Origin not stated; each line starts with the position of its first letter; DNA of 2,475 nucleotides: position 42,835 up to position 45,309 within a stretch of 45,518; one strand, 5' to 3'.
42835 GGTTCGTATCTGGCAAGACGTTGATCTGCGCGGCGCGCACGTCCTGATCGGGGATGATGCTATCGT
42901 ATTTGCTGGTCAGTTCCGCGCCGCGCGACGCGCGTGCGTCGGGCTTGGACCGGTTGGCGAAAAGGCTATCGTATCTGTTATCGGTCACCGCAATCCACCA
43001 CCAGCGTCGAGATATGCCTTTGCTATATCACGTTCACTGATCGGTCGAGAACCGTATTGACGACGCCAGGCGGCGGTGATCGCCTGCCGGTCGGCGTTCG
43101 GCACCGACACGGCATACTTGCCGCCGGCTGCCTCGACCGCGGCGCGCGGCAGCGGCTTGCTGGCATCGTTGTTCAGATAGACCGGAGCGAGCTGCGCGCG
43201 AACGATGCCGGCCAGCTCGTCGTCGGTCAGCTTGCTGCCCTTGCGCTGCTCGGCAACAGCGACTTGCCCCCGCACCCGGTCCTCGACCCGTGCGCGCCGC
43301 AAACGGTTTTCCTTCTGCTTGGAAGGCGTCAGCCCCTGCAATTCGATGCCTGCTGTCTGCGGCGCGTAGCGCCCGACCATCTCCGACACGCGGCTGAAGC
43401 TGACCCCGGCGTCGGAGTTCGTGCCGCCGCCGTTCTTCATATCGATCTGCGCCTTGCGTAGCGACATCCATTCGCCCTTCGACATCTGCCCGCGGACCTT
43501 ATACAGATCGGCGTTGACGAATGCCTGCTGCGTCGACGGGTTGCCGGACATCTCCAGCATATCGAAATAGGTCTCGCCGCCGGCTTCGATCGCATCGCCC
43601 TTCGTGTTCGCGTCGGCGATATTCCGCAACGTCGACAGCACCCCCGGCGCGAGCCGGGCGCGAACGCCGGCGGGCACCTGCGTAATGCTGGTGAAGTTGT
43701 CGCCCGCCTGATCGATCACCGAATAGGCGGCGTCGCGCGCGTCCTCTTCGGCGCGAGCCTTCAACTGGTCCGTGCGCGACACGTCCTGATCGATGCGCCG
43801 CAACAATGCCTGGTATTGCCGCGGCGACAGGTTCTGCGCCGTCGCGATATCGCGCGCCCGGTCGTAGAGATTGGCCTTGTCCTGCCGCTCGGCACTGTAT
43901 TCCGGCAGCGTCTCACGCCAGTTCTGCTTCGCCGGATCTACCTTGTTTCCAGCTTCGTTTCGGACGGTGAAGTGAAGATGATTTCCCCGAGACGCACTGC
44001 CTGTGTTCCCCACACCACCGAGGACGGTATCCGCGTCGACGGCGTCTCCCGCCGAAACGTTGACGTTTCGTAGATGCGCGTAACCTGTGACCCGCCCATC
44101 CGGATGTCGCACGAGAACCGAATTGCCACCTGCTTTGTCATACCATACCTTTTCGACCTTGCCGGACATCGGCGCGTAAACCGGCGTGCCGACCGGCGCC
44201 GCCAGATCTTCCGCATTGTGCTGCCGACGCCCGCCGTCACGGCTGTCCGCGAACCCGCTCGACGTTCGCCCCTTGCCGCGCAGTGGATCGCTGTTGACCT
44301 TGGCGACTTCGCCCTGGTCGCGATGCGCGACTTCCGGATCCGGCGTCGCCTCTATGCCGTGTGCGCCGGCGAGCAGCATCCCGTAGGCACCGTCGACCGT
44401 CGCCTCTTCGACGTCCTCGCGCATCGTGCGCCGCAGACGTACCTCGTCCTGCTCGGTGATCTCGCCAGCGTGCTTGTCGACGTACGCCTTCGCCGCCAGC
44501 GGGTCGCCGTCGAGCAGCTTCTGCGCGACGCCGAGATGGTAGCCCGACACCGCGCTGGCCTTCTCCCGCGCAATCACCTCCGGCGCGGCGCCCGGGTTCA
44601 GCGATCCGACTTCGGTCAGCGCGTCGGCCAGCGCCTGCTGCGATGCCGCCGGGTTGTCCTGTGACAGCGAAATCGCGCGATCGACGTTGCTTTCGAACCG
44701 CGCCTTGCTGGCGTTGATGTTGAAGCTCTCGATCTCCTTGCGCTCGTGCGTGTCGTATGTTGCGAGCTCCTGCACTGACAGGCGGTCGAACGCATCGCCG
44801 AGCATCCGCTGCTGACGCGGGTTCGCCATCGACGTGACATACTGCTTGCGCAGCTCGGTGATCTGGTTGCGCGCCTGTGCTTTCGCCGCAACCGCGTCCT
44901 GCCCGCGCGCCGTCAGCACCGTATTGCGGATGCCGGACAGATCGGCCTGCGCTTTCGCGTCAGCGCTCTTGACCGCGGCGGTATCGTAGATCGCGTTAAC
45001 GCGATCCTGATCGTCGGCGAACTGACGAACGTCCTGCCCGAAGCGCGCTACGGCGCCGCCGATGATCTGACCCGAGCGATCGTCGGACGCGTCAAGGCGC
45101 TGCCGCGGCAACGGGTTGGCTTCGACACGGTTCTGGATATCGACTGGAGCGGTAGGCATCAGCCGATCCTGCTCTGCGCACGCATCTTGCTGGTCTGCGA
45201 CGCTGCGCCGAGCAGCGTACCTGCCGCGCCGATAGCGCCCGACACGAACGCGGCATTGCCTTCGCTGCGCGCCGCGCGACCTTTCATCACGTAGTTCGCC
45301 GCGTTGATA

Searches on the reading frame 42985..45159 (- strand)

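Call 102: search_protein_families(library=pfam, proteins=[window:42985-45159:-], max_evalue=0.001)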
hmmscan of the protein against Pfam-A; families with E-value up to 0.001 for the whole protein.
window:42985-45159:- (724 aa): 1 family
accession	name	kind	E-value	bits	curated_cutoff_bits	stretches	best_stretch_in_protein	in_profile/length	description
PF01551.29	Peptidase_M23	-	1.4e-25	89.7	28.7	1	313-409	2-96/96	Peptidase family M23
